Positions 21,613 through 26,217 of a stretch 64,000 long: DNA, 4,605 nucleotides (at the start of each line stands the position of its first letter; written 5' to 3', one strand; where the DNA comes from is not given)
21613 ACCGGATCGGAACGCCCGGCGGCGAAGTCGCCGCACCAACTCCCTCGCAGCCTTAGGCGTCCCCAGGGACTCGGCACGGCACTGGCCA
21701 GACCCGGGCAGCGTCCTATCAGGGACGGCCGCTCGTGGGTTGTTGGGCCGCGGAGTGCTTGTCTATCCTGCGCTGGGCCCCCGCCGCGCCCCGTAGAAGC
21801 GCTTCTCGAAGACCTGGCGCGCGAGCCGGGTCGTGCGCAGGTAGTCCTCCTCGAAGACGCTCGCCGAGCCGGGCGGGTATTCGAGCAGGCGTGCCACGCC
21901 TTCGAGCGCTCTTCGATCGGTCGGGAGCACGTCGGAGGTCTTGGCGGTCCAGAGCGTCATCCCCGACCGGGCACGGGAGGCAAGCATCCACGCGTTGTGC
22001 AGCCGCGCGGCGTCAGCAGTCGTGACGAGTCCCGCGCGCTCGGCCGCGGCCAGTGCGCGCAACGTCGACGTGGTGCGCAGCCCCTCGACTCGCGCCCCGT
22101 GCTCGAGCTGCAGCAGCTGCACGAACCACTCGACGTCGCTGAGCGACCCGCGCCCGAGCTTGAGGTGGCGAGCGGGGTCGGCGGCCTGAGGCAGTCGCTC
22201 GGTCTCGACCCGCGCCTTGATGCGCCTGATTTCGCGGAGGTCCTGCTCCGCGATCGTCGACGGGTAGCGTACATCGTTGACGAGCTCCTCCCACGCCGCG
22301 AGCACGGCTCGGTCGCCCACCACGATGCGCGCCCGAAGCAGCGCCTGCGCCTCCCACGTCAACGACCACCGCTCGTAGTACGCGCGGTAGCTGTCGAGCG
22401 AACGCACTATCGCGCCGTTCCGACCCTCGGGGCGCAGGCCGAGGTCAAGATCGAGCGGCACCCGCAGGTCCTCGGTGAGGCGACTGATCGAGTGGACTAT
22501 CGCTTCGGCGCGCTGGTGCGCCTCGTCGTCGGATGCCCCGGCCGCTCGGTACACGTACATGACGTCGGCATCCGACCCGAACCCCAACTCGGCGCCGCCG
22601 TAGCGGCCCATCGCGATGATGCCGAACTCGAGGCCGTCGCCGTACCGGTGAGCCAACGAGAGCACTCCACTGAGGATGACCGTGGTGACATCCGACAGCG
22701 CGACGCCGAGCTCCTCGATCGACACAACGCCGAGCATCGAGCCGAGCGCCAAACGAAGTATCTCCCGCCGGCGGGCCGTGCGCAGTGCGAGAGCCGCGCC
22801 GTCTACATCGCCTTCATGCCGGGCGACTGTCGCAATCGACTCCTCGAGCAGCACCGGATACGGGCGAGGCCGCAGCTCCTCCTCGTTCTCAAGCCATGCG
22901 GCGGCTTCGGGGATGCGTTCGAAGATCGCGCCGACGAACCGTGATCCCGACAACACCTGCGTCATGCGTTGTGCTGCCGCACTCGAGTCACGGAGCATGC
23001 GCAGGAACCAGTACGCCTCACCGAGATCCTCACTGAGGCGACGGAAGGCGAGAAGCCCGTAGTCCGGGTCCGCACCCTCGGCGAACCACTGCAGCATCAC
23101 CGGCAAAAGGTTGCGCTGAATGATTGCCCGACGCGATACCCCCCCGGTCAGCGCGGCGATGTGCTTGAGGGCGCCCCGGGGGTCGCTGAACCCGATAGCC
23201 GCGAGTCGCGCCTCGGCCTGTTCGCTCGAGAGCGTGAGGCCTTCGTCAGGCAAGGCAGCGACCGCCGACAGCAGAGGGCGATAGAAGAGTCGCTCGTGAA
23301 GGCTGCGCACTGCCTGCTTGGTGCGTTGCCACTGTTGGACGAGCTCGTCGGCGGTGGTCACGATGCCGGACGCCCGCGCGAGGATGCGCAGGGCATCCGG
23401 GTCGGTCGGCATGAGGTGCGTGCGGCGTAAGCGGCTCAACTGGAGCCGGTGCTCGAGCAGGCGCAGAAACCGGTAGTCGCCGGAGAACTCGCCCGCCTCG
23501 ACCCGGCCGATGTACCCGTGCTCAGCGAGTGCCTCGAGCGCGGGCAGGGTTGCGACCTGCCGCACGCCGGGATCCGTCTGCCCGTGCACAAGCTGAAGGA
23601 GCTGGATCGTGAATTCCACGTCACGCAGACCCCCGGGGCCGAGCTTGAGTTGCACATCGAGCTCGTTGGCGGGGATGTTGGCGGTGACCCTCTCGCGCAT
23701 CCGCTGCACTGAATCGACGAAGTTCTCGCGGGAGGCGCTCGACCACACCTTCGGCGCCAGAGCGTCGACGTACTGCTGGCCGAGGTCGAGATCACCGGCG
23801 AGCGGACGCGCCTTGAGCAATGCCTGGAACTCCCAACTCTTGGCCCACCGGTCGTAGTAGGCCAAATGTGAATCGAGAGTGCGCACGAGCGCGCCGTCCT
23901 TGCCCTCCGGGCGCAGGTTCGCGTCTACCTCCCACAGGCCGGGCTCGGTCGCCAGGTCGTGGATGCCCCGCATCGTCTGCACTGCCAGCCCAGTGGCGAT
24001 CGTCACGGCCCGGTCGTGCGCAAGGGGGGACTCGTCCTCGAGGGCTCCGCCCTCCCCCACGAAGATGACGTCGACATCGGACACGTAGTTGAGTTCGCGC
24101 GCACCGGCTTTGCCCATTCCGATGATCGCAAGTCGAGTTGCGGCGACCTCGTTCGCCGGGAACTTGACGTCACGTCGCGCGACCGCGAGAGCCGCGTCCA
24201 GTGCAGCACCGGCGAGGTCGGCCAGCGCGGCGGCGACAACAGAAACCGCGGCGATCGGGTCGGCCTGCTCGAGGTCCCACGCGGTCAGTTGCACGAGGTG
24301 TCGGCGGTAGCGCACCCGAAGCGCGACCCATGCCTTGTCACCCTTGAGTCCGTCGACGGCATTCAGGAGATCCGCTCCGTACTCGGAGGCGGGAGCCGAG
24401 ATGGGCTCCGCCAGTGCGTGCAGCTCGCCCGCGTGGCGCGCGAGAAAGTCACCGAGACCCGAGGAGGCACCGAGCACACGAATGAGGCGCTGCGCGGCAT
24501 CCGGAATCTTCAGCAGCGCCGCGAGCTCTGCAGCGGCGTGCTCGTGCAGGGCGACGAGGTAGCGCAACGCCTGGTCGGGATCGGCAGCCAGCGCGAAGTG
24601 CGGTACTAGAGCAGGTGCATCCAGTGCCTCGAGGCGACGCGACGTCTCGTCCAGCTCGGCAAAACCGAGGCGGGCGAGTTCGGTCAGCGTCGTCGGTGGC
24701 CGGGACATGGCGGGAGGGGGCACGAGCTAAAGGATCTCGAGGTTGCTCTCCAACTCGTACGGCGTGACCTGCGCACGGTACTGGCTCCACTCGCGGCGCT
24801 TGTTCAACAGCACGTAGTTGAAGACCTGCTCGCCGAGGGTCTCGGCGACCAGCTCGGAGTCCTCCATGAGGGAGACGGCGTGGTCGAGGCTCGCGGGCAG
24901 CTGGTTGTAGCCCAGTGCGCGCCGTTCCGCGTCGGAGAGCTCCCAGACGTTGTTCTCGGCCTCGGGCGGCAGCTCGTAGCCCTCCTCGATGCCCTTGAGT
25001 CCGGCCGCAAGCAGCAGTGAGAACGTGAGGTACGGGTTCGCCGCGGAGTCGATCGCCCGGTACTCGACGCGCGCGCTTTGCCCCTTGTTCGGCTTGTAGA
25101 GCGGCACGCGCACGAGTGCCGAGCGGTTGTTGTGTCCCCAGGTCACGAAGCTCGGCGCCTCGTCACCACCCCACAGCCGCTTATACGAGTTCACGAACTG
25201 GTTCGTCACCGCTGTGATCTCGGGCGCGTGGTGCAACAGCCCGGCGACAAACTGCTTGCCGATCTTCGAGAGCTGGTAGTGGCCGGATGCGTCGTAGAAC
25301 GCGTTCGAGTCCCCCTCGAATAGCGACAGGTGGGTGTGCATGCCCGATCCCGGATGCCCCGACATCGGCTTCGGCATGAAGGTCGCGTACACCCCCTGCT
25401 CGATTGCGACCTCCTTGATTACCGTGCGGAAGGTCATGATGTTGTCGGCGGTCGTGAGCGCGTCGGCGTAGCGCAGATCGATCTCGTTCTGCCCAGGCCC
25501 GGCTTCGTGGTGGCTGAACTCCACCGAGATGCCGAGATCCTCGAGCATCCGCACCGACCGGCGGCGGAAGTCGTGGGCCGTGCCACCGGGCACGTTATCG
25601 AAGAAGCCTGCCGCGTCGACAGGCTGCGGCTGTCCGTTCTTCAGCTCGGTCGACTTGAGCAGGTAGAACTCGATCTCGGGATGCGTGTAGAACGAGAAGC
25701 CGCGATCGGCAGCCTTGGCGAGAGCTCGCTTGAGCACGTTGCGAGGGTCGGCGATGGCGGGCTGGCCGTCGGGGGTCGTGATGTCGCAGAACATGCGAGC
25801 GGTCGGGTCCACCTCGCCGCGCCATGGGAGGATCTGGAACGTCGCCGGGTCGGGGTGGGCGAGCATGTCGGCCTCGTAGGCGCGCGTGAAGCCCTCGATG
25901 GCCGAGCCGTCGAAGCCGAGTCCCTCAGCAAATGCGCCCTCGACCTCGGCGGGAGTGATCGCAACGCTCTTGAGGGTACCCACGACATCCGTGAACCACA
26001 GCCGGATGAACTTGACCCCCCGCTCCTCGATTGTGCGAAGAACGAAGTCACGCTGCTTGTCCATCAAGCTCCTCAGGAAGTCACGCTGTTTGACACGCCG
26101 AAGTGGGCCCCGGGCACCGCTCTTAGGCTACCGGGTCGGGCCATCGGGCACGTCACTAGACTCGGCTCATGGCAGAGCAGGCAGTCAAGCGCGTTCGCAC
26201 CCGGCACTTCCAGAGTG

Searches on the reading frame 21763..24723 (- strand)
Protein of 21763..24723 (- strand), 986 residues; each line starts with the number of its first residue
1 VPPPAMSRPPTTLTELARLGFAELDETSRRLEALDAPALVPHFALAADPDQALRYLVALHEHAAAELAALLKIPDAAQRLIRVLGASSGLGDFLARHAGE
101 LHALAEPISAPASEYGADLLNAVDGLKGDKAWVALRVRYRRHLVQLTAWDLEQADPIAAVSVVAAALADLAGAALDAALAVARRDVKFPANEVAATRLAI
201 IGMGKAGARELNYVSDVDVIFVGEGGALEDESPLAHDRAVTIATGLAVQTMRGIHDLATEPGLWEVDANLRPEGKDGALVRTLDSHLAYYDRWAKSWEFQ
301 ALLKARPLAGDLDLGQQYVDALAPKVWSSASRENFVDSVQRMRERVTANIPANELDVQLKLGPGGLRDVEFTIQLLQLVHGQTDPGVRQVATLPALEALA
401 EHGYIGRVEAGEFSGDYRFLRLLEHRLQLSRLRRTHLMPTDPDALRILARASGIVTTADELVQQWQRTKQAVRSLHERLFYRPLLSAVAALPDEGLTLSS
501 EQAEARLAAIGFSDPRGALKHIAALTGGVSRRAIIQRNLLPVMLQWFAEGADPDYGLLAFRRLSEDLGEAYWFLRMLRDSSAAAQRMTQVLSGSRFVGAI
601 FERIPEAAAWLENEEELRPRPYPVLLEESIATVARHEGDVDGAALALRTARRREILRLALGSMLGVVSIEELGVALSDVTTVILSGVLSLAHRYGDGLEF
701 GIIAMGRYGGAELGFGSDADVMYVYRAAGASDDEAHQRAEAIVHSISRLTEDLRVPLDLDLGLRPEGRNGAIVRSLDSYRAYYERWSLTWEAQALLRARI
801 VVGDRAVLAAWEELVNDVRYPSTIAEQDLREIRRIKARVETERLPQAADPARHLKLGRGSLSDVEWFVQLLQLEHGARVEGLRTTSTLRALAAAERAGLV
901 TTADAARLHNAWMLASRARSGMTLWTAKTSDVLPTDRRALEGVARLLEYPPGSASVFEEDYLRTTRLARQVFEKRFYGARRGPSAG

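Call 13: search_protein_families(library=pfam, proteins=[window:21763-24723:-], max_evalue=0.01)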
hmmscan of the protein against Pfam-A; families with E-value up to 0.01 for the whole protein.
window:21763-24723:- (986 aa): 2 families
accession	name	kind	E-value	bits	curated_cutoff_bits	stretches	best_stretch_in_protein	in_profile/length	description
PF03710.21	GlnE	-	3.1e-77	259.8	24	2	585-810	2-248/252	Glutamate-ammonia ligase adenylyltransferase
PF08335.16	GlnD_UR_UTase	-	1.2e-42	145.7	21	2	351-480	20-141/141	GlnD PII-uridylyltransferase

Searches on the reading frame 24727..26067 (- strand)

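Call 13: search_protein_families(library=pfam, proteins=[window:24727-26067:-], max_evalue=0.01)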
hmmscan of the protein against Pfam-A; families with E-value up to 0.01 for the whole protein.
window:24727-26067:- (446 aa): 2 families
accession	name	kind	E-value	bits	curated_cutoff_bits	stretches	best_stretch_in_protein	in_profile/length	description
PF00120.29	Gln-synt_C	-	5.3e-121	404.3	24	1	106-440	2-342/344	Glutamine synthetase, catalytic domain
PF03951.24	Gln-synt_N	-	2.9e-27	94.5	33.4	1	18-99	2-82/82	Glutamine synthetase, beta-Grasp domain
